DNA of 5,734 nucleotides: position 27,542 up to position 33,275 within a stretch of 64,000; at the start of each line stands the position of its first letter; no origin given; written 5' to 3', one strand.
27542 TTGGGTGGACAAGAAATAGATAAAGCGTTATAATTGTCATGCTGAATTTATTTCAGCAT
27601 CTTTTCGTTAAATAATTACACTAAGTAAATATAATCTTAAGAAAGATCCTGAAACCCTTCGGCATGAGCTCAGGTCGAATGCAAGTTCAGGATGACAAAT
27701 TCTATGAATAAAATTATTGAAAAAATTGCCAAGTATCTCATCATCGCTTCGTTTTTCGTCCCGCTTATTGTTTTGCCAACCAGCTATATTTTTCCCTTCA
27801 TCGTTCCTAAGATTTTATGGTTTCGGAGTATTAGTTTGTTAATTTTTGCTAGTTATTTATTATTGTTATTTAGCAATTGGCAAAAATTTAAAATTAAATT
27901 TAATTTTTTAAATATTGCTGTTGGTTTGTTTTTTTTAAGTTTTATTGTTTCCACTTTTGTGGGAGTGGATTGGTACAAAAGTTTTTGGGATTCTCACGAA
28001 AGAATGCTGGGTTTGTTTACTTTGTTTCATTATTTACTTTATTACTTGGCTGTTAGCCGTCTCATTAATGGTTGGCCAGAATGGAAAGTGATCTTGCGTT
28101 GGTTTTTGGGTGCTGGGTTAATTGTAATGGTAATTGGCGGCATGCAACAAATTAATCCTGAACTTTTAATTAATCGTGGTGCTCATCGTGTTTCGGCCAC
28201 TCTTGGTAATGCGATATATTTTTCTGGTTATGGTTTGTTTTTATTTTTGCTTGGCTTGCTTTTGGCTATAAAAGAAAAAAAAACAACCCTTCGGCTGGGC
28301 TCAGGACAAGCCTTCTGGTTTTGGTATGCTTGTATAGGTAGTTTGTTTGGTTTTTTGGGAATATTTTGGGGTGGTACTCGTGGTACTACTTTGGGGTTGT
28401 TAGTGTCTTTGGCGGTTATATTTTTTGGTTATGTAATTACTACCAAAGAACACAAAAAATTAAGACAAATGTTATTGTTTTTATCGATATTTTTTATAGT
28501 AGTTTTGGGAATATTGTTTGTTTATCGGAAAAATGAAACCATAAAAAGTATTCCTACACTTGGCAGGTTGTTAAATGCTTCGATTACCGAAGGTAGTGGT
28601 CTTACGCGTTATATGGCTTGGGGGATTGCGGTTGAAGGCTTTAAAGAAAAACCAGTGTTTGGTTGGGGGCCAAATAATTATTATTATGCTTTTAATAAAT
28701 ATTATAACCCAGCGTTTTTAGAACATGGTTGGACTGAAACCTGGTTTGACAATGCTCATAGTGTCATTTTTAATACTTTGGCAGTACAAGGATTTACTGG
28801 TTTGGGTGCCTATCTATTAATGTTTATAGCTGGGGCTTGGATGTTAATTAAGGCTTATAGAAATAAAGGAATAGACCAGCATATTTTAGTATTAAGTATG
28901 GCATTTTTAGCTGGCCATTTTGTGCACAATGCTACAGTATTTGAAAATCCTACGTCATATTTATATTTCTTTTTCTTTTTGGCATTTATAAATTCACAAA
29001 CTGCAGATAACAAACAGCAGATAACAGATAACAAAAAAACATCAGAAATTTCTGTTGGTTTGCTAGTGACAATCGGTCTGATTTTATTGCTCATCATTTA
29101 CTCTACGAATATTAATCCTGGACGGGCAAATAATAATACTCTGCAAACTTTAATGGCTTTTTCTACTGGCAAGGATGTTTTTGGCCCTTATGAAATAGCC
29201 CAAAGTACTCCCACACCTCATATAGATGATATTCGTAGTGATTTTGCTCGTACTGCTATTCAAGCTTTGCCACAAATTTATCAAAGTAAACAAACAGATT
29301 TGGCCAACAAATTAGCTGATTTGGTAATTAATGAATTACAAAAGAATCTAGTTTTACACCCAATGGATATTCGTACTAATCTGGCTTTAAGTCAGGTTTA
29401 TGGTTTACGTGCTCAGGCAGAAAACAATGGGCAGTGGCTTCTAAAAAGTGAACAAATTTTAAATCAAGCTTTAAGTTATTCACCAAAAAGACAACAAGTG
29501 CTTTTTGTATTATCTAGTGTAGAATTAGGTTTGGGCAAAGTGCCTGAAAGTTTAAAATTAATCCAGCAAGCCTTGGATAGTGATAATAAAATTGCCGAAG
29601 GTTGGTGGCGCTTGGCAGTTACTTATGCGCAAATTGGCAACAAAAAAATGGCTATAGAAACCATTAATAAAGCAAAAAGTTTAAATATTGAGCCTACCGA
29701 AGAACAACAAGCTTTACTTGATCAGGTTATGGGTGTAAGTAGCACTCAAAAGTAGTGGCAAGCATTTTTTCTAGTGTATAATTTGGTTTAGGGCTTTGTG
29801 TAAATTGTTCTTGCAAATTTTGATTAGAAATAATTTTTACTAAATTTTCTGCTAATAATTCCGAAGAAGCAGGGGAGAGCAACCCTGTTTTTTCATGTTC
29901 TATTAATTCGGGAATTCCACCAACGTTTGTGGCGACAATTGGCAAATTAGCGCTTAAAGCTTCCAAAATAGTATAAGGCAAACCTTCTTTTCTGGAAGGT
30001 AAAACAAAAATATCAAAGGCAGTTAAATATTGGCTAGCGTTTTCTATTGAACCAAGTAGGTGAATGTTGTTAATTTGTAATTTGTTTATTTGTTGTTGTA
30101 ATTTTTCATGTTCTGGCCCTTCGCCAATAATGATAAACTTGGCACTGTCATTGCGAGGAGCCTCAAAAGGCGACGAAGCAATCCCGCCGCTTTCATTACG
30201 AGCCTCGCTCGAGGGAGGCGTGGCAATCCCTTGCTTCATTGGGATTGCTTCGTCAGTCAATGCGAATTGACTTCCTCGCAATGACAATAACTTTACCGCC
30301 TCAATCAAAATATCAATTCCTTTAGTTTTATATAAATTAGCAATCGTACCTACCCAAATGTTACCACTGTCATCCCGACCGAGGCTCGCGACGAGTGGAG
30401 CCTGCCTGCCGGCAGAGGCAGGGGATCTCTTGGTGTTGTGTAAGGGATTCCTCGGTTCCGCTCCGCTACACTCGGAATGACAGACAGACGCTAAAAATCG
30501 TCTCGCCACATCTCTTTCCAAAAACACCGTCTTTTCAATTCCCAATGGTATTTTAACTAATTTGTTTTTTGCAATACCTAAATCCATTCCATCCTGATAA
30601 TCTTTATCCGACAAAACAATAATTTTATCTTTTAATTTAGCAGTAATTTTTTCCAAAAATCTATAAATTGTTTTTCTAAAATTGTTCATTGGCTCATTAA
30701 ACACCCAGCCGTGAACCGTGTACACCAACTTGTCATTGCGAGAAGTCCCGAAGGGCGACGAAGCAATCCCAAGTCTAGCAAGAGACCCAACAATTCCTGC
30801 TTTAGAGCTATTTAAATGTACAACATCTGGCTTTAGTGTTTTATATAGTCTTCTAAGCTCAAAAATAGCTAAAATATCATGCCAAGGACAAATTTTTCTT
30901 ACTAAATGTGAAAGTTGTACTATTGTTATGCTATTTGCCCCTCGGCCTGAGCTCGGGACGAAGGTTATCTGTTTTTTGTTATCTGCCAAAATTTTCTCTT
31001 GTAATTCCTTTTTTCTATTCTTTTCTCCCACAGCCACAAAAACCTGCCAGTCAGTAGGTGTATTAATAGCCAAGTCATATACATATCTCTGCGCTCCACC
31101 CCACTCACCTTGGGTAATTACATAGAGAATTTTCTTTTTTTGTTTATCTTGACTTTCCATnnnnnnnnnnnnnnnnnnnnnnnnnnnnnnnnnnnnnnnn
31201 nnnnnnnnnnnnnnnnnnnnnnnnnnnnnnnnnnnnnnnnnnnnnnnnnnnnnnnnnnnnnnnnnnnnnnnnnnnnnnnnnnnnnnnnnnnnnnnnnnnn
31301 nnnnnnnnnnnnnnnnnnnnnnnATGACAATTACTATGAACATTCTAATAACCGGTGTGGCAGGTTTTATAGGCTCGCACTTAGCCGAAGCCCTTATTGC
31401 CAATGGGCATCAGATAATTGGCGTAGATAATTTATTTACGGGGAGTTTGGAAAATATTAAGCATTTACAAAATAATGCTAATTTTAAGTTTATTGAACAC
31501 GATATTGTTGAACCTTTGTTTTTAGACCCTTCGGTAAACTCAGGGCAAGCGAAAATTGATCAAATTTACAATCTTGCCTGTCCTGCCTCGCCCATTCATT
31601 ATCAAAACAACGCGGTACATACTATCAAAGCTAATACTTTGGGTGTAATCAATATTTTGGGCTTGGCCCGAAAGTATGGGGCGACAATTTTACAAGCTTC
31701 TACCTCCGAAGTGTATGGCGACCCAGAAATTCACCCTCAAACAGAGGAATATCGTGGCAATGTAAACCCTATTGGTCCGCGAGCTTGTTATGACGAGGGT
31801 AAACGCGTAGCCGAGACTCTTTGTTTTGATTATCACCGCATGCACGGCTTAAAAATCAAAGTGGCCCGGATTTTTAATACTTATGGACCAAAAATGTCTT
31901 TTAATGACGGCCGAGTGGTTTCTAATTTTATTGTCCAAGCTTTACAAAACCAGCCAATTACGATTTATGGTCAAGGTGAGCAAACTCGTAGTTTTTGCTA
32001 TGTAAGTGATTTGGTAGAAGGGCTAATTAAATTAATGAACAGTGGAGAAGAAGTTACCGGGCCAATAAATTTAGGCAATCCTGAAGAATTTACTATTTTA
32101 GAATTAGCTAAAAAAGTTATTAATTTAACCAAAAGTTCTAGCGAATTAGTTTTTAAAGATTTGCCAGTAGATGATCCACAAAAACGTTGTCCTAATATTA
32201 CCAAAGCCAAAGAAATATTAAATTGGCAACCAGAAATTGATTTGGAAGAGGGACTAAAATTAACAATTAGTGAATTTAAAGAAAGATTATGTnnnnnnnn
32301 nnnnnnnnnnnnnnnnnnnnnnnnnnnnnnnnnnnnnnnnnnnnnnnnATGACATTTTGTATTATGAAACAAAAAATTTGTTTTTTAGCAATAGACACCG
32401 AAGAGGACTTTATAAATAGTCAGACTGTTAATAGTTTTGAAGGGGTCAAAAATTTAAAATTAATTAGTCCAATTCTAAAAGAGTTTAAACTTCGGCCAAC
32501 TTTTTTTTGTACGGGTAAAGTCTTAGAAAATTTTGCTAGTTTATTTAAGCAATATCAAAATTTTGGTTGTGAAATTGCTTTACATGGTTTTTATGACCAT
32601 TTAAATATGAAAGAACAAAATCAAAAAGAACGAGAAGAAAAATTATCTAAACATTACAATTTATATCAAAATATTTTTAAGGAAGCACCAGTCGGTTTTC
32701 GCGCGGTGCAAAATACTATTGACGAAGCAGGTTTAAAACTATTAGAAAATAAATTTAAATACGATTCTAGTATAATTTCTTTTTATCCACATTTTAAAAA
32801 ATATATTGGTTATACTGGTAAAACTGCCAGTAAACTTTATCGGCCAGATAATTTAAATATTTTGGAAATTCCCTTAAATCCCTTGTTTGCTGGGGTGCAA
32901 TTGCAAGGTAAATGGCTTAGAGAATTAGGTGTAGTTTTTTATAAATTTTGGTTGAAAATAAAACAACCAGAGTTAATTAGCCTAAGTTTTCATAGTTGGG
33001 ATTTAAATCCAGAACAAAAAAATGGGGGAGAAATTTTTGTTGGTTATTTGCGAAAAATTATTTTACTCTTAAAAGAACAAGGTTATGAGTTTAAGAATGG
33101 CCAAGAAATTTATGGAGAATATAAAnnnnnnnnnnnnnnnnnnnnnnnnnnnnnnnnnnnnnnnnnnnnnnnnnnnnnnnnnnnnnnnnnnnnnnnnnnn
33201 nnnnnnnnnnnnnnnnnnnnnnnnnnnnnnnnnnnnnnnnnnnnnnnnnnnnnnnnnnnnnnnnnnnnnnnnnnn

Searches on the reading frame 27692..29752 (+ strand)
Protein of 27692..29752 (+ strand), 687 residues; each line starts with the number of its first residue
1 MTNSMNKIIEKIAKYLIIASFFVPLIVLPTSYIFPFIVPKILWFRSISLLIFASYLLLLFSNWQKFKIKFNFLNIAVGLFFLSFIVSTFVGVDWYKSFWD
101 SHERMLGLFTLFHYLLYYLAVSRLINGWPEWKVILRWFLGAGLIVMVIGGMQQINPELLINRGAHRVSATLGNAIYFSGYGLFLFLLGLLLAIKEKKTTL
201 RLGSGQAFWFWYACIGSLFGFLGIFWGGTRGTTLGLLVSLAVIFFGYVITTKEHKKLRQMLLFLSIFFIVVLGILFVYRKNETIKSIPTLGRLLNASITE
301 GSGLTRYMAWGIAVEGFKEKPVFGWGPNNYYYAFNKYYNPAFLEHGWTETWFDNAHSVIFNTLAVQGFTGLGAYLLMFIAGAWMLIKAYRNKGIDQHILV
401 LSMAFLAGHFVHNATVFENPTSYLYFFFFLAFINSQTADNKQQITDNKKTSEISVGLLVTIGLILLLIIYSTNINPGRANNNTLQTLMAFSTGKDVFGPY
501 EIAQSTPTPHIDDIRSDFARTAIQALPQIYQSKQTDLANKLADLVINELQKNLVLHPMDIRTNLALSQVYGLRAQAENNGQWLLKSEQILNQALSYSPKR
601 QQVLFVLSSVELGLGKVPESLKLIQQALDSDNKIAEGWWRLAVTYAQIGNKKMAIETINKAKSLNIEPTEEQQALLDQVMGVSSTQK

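Call 70: search_protein_families(library=pfam, proteins=[window:27692-29752:+], max_evalue=0.00001)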
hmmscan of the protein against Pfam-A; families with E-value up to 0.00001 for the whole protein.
window:27692-29752:+ (687 aa): 1 family
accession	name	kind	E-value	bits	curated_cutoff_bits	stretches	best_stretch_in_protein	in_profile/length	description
PF04932.20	Wzy_C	-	1.6e-16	60.8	31.7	1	217-374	3-148/149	O-Antigen ligase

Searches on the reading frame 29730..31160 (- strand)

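Call 70: search_protein_families(library=pfam, proteins=[window:29730-31160:-], max_evalue=0.00001)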
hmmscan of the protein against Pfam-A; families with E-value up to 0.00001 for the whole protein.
window:29730-31160:- (477 aa): 5 families
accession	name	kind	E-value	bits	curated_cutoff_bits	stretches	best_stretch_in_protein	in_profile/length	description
PF00534.26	Glycos_transf_1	-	2.2e-33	115.7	26.4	1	336-455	44-167/172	Glycosyl transferases group 1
PF13692.12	Glyco_trans_1_4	-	8e-33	114.1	27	1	337-446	32-142/142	Glycosyl transferases group 1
PF13439.12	Glyco_transf_4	-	3.1e-16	60.3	28.5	1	20-209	1-167/170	Glycosyltransferase Family 4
PF13579.12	Glyco_trans_4_4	-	2.5e-10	41.4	29.7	1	22-207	2-158/158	Glycosyl transferase 4-like domain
PF13477.12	Glyco_trans_4_2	-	3.2e-07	31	23.4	1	74-182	41-137/139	Glycosyl transferase 4-like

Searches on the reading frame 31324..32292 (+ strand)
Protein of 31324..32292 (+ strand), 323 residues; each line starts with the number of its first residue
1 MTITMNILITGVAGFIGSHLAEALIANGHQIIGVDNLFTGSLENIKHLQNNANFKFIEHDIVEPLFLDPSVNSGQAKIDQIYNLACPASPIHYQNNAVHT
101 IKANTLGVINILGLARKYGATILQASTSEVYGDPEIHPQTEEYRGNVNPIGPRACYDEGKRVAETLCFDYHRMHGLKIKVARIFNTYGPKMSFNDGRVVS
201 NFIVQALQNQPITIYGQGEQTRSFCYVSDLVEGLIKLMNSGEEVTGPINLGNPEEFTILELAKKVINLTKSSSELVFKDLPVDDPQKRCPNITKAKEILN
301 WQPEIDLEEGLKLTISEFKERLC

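Call 70: search_protein_families(library=pfam, proteins=[window:31324-32292:+], max_evalue=0.00001)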
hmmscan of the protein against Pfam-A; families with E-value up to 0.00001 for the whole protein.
window:31324-32292:+ (323 aa): 6 families
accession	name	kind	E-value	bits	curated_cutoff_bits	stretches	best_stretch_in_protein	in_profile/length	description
PF16363.11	GDP_Man_Dehyd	-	2.4e-57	195.3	27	1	8-312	1-330/332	GDP-mannose 4,6 dehydratase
PF01370.27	Epimerase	-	1.9e-52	178.5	20.9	1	7-251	1-240/240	NAD dependent epimerase/dehydratase family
PF04321.23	RmlD_sub_bind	-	1.5e-11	44.3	27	1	5-274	1-236/287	RmlD substrate binding domain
PF01073.25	3Beta_HSD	-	5.1e-09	36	22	1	8-231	1-222/280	3-beta hydroxysteroid dehydrogenase/isomerase family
PF07993.18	NAD_binding_4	-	7.3e-08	32.3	20.1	0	9-188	1-209/258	Male sterility protein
PF02719.21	Polysacc_synt_2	-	3.2e-07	30.3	20.2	0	152-272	134-250/293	Polysaccharide biosynthesis protein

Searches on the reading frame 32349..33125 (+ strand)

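Call 70: search_protein_families(library=pfam, proteins=[window:32349-33125:+], max_evalue=0.00001)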
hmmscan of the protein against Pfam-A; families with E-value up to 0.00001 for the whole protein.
window:32349-33125:+ (259 aa): 1 family
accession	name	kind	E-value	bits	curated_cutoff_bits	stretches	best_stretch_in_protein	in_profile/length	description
PF01522.26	Polysacc_deac_1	-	2.4e-10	40.9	23.1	1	36-126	21-110/124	Polysaccharide deacetylase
